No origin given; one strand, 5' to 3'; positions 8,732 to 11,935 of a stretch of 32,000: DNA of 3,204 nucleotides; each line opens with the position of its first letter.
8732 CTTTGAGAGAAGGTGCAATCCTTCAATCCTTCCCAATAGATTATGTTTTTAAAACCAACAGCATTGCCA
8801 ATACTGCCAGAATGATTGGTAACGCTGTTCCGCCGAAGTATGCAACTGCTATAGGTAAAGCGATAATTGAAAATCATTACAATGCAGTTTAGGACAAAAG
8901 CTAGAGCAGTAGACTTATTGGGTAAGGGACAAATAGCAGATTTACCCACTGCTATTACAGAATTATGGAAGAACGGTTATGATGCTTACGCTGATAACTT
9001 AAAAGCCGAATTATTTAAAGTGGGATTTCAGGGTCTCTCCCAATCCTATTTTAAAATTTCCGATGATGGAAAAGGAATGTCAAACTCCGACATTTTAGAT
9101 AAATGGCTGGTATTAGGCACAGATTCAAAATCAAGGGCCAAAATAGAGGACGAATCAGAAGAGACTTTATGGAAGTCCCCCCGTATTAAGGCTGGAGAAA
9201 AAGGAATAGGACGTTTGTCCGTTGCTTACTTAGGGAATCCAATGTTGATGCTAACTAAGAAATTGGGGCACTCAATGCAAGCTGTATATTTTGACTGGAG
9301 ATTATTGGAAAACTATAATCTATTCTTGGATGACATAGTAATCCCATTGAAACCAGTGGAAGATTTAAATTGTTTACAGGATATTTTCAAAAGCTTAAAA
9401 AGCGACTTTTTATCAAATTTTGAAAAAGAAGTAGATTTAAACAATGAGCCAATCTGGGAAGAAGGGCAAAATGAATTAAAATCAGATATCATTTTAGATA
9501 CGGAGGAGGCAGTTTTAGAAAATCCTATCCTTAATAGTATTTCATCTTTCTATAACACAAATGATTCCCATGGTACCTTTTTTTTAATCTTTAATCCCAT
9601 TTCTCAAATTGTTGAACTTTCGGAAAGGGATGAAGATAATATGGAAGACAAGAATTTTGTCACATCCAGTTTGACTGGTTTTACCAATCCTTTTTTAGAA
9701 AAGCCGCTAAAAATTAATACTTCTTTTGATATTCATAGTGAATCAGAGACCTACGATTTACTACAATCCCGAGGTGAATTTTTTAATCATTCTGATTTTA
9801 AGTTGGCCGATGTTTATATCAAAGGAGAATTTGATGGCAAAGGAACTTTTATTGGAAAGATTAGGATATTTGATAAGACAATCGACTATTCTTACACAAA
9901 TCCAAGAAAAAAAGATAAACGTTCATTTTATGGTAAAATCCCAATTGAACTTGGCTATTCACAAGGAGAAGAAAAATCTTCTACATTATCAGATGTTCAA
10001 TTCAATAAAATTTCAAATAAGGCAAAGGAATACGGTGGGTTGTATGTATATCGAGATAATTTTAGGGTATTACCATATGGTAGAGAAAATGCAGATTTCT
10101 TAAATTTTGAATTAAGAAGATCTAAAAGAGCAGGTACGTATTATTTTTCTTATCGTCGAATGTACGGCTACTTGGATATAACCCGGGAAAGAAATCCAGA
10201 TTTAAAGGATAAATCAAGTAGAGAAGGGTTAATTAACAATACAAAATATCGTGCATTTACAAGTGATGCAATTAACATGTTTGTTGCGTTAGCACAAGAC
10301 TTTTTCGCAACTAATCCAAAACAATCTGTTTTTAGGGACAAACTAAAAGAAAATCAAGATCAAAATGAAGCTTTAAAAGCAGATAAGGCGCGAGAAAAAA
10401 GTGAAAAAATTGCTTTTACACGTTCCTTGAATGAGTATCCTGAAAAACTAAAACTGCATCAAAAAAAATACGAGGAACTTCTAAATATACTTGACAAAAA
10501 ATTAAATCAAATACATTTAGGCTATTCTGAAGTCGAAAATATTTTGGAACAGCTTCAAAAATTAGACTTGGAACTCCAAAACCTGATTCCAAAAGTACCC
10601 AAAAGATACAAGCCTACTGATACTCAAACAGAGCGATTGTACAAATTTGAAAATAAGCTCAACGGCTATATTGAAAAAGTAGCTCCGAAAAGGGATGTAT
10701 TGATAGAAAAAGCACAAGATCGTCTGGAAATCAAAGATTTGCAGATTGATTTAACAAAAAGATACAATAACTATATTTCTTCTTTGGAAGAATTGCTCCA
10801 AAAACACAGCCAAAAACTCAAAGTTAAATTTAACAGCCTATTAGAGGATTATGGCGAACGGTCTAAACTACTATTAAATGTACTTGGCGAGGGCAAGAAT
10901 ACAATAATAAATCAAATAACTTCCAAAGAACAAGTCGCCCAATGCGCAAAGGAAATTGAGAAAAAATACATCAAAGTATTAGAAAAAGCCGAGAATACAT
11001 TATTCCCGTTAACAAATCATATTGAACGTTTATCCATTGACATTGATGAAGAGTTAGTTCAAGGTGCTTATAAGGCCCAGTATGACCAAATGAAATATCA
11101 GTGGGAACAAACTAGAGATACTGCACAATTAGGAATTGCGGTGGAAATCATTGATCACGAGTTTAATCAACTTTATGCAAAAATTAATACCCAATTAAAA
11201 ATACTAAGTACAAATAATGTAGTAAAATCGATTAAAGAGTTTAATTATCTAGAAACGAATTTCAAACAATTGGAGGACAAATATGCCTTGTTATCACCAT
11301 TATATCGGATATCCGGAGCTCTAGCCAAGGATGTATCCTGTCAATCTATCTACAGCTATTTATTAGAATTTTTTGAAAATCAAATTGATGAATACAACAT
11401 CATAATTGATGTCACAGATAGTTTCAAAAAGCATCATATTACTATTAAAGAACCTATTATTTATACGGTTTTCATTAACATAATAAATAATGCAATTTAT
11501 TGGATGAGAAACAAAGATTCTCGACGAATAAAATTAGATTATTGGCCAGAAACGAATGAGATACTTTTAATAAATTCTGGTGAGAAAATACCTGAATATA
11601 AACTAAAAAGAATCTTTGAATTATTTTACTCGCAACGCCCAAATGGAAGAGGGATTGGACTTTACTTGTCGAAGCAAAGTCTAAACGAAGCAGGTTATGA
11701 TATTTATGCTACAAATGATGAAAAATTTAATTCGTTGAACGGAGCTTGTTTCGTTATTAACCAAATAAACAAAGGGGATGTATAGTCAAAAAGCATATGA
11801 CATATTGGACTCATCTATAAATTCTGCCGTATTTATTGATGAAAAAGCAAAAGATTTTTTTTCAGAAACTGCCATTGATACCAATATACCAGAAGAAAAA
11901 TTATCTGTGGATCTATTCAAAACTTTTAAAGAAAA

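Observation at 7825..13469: Translationally coupled three-gene operon (C5-methyltransferase, dual-GHKL histidine-kinase-like ATPase, receiver-domain protein): candidate undescribed phosphorelay-gated, methylation-linked defence system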

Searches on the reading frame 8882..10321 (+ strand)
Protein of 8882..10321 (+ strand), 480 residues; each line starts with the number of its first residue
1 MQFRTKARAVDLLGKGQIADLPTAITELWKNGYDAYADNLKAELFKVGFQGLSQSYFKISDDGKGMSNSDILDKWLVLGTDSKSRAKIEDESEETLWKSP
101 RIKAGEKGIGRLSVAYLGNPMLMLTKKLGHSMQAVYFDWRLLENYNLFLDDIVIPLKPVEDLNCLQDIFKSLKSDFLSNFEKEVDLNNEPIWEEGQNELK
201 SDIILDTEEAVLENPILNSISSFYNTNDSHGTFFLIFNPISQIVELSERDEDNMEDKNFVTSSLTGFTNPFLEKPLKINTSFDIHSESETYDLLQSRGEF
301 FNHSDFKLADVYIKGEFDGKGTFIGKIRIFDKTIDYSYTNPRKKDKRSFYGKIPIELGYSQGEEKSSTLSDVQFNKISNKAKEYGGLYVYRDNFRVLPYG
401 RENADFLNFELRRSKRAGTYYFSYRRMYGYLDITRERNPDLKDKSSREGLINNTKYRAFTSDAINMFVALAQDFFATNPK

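Call 87: search_solved_structures(query=A5, max_evalue=1)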
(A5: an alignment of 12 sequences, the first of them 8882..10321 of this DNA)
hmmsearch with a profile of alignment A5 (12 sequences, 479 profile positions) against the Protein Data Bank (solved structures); distinct sequences matched with E-value up to 1: 0.

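Call 88: search_protein_families(library=padloc, proteins=[window:8882-10321:+], max_evalue=10)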
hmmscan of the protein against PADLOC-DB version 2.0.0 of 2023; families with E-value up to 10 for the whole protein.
window:8882-10321:+ (480 aa): 0 families

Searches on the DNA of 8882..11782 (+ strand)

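Call 80: search_dna_similar(query=L014:2738-6332:+, collection=ecoli_genomes, mode=near, max_rows=15, rows=spread)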
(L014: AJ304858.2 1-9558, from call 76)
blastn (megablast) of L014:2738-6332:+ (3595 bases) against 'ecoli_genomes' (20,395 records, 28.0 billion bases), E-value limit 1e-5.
Records with a match: 573; places in all: 574; records where one place covers at least 80% of the query: 560.
Genomes with a match: 573 of 5426; with a place that covers at least 80% of the query: 560. Places per genome that has any: lowest 1, median 1, highest 2. On chromosomes: 574 places; on plasmids: 0.
Best place of each record, by identity: >=99% 561; 90-95% 7; 80-90% 5.
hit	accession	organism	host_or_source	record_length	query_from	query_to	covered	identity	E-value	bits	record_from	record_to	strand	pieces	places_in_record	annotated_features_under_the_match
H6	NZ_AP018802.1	Escherichia coli strain E2863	Bos taurus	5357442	1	3595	100%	100.0%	0e+0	6639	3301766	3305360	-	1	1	response regulator receiver domain | ATP-binding protein | alpha amylase C-terminal domain-containing protein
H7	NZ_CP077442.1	Escherichia coli O111:H8 strain SF4-1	Face Flies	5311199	1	3595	100%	100.0%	0e+0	6639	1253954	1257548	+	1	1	response regulator receiver domain | ATP-binding protein | alpha amylase C-terminal domain-containing protein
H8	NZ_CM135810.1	Escherichia coli strain WGI31CT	green ice lettuce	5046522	6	3595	100%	100.0%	0e+0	6625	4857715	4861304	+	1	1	response regulator receiver domain | ATP-binding protein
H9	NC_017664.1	Escherichia coli W strain W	-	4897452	6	3595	100%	99.9%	0e+0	6619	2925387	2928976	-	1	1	response regulator receiver domain | ATP-binding protein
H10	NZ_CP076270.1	Escherichia coli strain Ceylon31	Bos taurus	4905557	6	3595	100%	99.9%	0e+0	6619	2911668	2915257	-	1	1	response regulator receiver domain | ATP-binding protein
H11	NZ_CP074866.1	Escherichia coli strain 2013C_3653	Homo sapiens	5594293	6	3595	100%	99.9%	0e+0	6619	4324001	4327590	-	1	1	response regulator receiver domain | ATP-binding protein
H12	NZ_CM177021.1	Escherichia coli strain RMDEC332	Homo sapiens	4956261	6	3595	100%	99.9%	0e+0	6619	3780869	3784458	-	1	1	response regulator receiver domain | ATP-binding protein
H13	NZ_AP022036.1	Escherichia coli strain WP3-S18-ESBL-09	-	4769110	6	3595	100%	99.9%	0e+0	6613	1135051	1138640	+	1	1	response regulator receiver domain | ATP-binding protein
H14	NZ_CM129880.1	Escherichia coli strain MB07081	seawater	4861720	6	3595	100%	99.9%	0e+0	6613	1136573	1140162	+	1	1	response regulator receiver domain | ATP-binding protein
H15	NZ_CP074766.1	Escherichia coli strain 99_0849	Homo sapiens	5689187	6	3595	100%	99.9%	0e+0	6613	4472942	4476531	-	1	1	response regulator receiver domain | ATP-binding protein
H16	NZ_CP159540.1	Escherichia coli strain PEC1011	Wild bird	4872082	6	3595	100%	99.9%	0e+0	6608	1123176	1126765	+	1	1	response regulator receiver domain | ATP-binding protein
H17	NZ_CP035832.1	Escherichia coli strain 025542-1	Homo sapiens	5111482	6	3595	100%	99.9%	0e+0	6602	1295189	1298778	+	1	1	response regulator receiver domain | ATP-binding protein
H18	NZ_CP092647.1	Escherichia coli strain EC5502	Homo sapiens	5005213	6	3595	100%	99.8%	0e+0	6593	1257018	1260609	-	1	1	response regulator receiver domain | ATP-binding protein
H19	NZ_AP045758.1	Escherichia coli strain 23CRST001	Homo sapiens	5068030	6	3595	100%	99.8%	0e+0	6593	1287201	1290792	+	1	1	response regulator receiver domain | ATP-binding protein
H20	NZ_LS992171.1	Escherichia coli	-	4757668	3491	3592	3%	90.2%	4e-27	134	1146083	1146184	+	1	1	DUF6119 family protein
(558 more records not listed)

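Call 81: get_annotated_region(hit=H9, flank=9000)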
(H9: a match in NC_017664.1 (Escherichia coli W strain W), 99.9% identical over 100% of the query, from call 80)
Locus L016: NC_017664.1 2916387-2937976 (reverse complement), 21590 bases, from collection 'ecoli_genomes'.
description: Escherichia coli W, complete sequence
organism: Escherichia coli W strain W (NCBI taxid 566546)
replicon: chromosome; assembly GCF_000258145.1
host: -; source: -; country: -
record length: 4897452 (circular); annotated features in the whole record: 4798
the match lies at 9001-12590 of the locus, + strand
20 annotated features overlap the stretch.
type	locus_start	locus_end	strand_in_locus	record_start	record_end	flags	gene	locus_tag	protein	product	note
CDS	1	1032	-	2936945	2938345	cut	gabP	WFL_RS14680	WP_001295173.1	GABA permease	-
CDS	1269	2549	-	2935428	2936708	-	gabT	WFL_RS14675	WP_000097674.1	4-aminobutyrate--2-oxoglutarate transaminase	-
CDS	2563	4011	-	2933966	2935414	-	gabD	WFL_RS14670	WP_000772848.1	NADP-dependent succinate-semialdehyde dehydrogenase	-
CDS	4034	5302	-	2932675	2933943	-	lhgO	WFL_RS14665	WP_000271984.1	L-2-hydroxyglutarate oxidase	-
CDS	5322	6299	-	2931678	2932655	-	glaH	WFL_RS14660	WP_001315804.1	glutarate dioxygenase GlaH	-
CDS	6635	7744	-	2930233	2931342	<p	-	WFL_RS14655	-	alpha amylase C-terminal domain-containing protein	incomplete; partial in the middle of a contig; missing N-terminus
CDS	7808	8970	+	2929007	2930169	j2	-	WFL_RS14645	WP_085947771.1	IS3-like element IS3 family transposase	programmed frameshift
CDS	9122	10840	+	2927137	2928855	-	-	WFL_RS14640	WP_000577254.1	ATP-binding protein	-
CDS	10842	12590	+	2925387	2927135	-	-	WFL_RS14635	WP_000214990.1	response regulator receiver domain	-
CDS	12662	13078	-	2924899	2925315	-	-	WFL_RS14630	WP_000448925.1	hypothetical protein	-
CDS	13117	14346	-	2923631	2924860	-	-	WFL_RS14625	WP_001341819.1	integrase domain-containing protein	-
tmRNA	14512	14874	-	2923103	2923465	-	ssrA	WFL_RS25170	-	transfer-messenger RNA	-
CDS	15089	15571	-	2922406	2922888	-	smpB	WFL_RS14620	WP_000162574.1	SsrA-binding protein SmpB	-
CDS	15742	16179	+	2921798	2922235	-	ratA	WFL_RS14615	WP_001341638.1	type II toxin-antitoxin system toxin RatA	-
CDS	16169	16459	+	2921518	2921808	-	yfjF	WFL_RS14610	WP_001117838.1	RnfH family protein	-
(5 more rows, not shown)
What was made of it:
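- Tried and rejected: I rejected that because the HK-like gene is truncated at the island edge next to an IS3, and the copies are near-clonal (calls 80, 81).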

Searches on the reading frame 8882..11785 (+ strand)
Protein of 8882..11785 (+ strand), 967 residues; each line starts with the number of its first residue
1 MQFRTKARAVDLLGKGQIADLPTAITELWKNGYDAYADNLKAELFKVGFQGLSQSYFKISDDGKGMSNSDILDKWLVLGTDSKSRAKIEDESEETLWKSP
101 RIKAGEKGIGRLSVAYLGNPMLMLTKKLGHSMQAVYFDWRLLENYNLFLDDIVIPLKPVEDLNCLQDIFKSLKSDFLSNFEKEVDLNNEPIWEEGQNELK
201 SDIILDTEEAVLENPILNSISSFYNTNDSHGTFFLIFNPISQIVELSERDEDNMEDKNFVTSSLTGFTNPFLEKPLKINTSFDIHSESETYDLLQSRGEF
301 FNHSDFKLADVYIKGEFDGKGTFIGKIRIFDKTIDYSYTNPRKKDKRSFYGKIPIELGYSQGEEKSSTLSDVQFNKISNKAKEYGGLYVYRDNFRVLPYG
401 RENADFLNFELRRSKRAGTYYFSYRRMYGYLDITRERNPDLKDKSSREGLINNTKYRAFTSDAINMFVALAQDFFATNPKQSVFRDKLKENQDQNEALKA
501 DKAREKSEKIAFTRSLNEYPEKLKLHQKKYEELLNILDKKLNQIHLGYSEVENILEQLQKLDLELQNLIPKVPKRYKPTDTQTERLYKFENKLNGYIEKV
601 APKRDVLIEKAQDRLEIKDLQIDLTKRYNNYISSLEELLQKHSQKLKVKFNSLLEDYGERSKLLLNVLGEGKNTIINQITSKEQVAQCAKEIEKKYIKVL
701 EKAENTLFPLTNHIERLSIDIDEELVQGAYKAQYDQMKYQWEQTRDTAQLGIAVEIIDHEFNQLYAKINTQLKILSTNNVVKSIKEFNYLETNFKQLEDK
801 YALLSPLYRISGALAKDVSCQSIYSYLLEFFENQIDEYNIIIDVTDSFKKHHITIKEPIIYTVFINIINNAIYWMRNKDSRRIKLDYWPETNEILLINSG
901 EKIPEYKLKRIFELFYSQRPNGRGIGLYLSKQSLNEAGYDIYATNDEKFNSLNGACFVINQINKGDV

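Call 4: search_protein_families(library=pfam, proteins=[window:8882-11785:+], max_evalue=0.1)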
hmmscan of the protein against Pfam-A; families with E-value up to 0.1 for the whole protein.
window:8882-11785:+ (967 aa): 4 families
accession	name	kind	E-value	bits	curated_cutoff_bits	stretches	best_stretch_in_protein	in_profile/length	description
PF19191.5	HEF_HK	-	9.7e-20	71.3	24.1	1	749-811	1-65/67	HEF_HK domain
PF02518.31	HATPase_c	-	9.2e-13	49.1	26.4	1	858-959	4-105/111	Histidine kinase-, DNA gyrase B-, and HSP90-like ATPase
PF13589.12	HATPase_c_3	-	4.7e-11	43.3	25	1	23-144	5-110/137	Histidine kinase-, DNA gyrase B-, and HSP90-like ATPase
PF14501.12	HATPase_c_5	-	0.00016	22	22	1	860-948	6-93/102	GHKL domain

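Call 5: search_protein_families(library=padloc, proteins=[window:8882-11785:+], max_evalue=0.1)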
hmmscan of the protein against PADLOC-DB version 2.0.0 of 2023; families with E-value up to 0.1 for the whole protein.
window:8882-11785:+ (967 aa): 0 families

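Call 6: search_protein_families(library=ncbifam, proteins=[window:8882-11785:+], max_evalue=0.1)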
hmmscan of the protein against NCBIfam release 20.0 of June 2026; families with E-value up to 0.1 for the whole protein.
window:8882-11785:+ (967 aa): 23 families
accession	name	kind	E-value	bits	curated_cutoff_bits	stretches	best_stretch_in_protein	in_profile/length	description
NF008298.1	PRK11086.1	subfamily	3.7e-11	42.2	520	1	860-945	424-511/529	DcuS/MalK family sensor histidine kinase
NF008312.0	PRK11100.1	equivalog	1.4e-10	40.6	356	1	815-941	326-456/477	two-component system sensor histidine kinase CreC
NF008468.0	PRK11360.1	equivalog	2.3e-10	39.5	646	1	736-944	382-593/616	two-component system sensor histidine kinase AtoS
NF033091.0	HK_VanS_ACDEFG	equivalog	5.8e-09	35.5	400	1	848-947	178-283/293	vancomycin resistance histidine kinase VanS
NF046044.1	PnpS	equivalog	3.1e-08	33.1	400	1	816-931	243-363/390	two-component system histidine kinase PnpS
NF058527.1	HistKinChvGCaul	equivalog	9.9e-08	31.1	740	1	844-960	407-530/535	two-component sensor histidine kinase ChvG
NF053867.1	SprKinKinDBac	equivalog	1.3e-07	30.4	775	1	834-935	371-473/500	sporulation kinase KinD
NF033092.0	HK_WalK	equivalog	1.2e-06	27.4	725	1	817-947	446-582/594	cell wall metabolism sensor histidine kinase WalK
TIGR02966.1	phoR_proteo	equivalog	5.1e-06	25.7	334.2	1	816-935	187-311/333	phosphate regulon sensor histidine kinase PhoR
NF038334.1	malate_HK_MalK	exception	5.5e-06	25.3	800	1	860-944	424-510/533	malate sensor histidine kinase MalK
NF038348.1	T2SS_HK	subfamily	1.4e-05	23.7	450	1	858-930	470-542/574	histidine kinase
TIGR01386.1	cztS_silS_copS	subfamily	3.2e-05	23.1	292.55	1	819-918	316-412/457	heavy metal sensor histidine kinase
NF040750.1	tetrathio_HK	equivalog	0.00013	20.6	750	1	845-958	442-553/555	tetrathionate respiration histidine kinase TtrS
NF007793.0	PRK10490.1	equivalog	0.0003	18.9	1123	1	826-959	747-878/895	two-component system sensor histidine kinase KdpD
NF007345.0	PRK09835.1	subfamily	0.00037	19.2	423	1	827-931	345-453/482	Cu(+)/Ag(+) sensor histidine kinase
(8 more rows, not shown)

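Call 64: search_solved_structures(query=window:8882-11782:+, max_evalue=0.01)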
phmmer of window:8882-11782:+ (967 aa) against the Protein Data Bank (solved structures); distinct sequences matched with E-value up to 0.01: 3.
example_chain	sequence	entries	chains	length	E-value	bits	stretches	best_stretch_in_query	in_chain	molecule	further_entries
8dx0_A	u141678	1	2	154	5.8e-05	24.9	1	853-947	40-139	Histidine kinase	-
3a0t_A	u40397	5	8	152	0.0001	24.2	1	830-947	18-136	Sensor protein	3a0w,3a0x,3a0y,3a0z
3a0r_A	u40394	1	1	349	0.0007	21.4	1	829-947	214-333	Sensor protein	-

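Call 72: search_protein_families(library=phrogs, proteins=[window:8882-11785:+], max_evalue=0.01)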
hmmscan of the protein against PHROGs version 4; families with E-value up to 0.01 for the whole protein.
window:8882-11785:+ (967 aa): 3 families
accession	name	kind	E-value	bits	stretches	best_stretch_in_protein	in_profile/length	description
phrog_8137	-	unknown function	1.8e-79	269.1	1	388-961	1-559/572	-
phrog_857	-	unknown function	9.3e-09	36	1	828-946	324-447/468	-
phrog_10912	-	other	5.2e-06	25.7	1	827-959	823-957/970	kinase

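Call 74: search_dna_similar(query=window:8882-11782:+, collection=phages, mode=protein, max_rows=12)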
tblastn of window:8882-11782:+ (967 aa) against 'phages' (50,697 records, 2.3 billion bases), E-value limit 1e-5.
Records with a match: 5; places in all: 5; records where one place covers at least 80% of the query: 0.
Best place of each record, by identity: <60% 5.
By first word of the organism name: Escherichia 2; Bacteriophage 2; Enterobacteria 1.
By host as written in the record: - 2; Escherichia coli 1639/77 1; Escherichia coli strain EF467 1; Escherichia coli C 1.
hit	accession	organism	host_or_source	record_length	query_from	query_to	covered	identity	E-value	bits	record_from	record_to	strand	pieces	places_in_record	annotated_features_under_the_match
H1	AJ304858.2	Enterobacteria phage CP-1639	Escherichia coli 1639/77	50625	347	959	63%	29.5%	3e-55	216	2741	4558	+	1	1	remnant integrative element | histidin kinase-like protein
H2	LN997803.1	Escherichia phage phi467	Escherichia coli strain EF467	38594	351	959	63%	29.5%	2e-54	213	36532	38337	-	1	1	sasA: Adaptive-response sensory-kinase SasA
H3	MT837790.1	Bacteriophage sp.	human fecal samples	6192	387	962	34%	28.0%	4e-12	140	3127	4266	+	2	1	record has no annotation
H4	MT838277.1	Bacteriophage sp.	human fecal samples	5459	3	453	26%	34.8%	2e-9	126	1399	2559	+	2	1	record has no annotation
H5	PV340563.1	Escherichia phage PhiR44_1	Escherichia coli C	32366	13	155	15%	29.1%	4e-6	57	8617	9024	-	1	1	ParaMORC3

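Call 76: get_annotated_region(hit=H1, flank=5000)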
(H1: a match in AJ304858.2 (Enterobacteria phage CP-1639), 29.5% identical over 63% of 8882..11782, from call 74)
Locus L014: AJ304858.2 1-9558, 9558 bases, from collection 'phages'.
description: Bacteriophage CP-1639 and chromosomal integration site.
organism: Enterobacteria phage CP-1639 (NCBI taxid 291401)
taxonomy: Viruses; Duplodnaviria; Heunggongvirae; Uroviricota; Caudoviricetes
host: Escherichia coli 1639/77; source: -; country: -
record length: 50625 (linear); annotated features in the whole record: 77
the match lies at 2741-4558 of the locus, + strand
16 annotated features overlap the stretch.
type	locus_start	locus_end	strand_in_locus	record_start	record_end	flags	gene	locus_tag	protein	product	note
CDS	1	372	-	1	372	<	-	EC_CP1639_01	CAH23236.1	hypothetical protein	alternative name: ygaF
CDS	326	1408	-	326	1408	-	-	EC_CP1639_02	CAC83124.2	hypothetical protein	alternative name: b2659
CDS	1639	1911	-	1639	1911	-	-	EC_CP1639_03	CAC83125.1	hypothetical protein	alternative name: b2658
CDS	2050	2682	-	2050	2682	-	-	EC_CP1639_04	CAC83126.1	hypothetical protein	alternative name: b2657; putative unidentified enzyme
misc_feature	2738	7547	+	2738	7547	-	-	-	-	-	remnant integrative element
CDS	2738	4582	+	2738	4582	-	-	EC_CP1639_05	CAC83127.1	histidin kinase-like protein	-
CDS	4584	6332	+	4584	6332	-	-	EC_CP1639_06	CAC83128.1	hypothetical protein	-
CDS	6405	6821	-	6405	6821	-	-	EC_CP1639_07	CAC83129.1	hypothetical protein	-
CDS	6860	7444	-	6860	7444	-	intA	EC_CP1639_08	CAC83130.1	putative prophage integrase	-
CDS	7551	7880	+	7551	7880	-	-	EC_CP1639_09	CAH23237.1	putative transposase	alternative name: orfB IS3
mobile_element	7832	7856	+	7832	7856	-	-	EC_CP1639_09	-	insertion sequence:IS629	-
CDS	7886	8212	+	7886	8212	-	-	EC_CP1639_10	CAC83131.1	putative transposase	alternative name: orfA IS629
CDS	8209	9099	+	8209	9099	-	-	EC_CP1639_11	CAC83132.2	putative transposase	alternative name: orfB IS629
CDS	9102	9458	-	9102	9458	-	-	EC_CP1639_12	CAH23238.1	hypothetical protein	-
mobile_element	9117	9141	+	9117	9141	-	-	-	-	insertion sequence:IS629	-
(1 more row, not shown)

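Call 77: get_annotated_region(hit=H2, flank=5000)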
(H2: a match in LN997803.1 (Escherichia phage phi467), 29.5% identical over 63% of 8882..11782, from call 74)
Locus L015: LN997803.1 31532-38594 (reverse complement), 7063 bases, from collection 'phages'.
description: Escherichia coli phage phi467.
organism: Escherichia phage phi467 (NCBI taxid 1774508)
taxonomy: Viruses; Duplodnaviria; Heunggongvirae; Uroviricota; Caudoviricetes
host: Escherichia coli strain EF467; source: -; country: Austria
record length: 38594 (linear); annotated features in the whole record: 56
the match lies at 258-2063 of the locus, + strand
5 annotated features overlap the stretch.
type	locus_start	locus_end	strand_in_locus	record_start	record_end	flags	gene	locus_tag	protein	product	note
CDS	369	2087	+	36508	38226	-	sasA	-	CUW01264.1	Adaptive-response sensory-kinase SasA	-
CDS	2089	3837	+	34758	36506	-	-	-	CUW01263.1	hypothetical protein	-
CDS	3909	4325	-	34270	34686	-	-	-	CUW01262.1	hypothetical protein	-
CDS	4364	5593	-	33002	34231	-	intA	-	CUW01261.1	Prophage CP4-57 integrase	-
CDS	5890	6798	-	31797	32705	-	-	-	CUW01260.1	hypothetical protein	-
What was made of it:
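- Tried and rejected: The phage-record hits turned out to be an annotated 'remnant integrative element' beside E. coli prophages (calls 74, 76, 77).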

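Call 78: search_protein_families(library=pfam, proteins=[L014:2738-4582:+, L014:4584-6332:+, L014:6405-6821:-], max_evalue=0.01)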
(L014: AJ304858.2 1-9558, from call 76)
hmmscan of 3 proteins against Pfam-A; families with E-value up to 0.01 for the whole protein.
L014:2738-4582:+ (614 aa): 2 families
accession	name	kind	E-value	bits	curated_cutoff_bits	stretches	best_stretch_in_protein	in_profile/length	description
PF02518.31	HATPase_c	-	2.1e-11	44.7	26.4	1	504-595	3-101/111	Histidine kinase-, DNA gyrase B-, and HSP90-like ATPase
PF19191.5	HEF_HK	-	1.1e-05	26.2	24.1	1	398-456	1-63/67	HEF_HK domain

L014:4584-6332:+ (582 aa): 1 family
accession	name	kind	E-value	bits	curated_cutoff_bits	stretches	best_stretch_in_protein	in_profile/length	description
PF19192.6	Response_reg_2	-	3.6e-31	109.1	27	1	19-175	2-179/180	Response receiver domain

L014:6405-6821:- (138 aa): 0 families
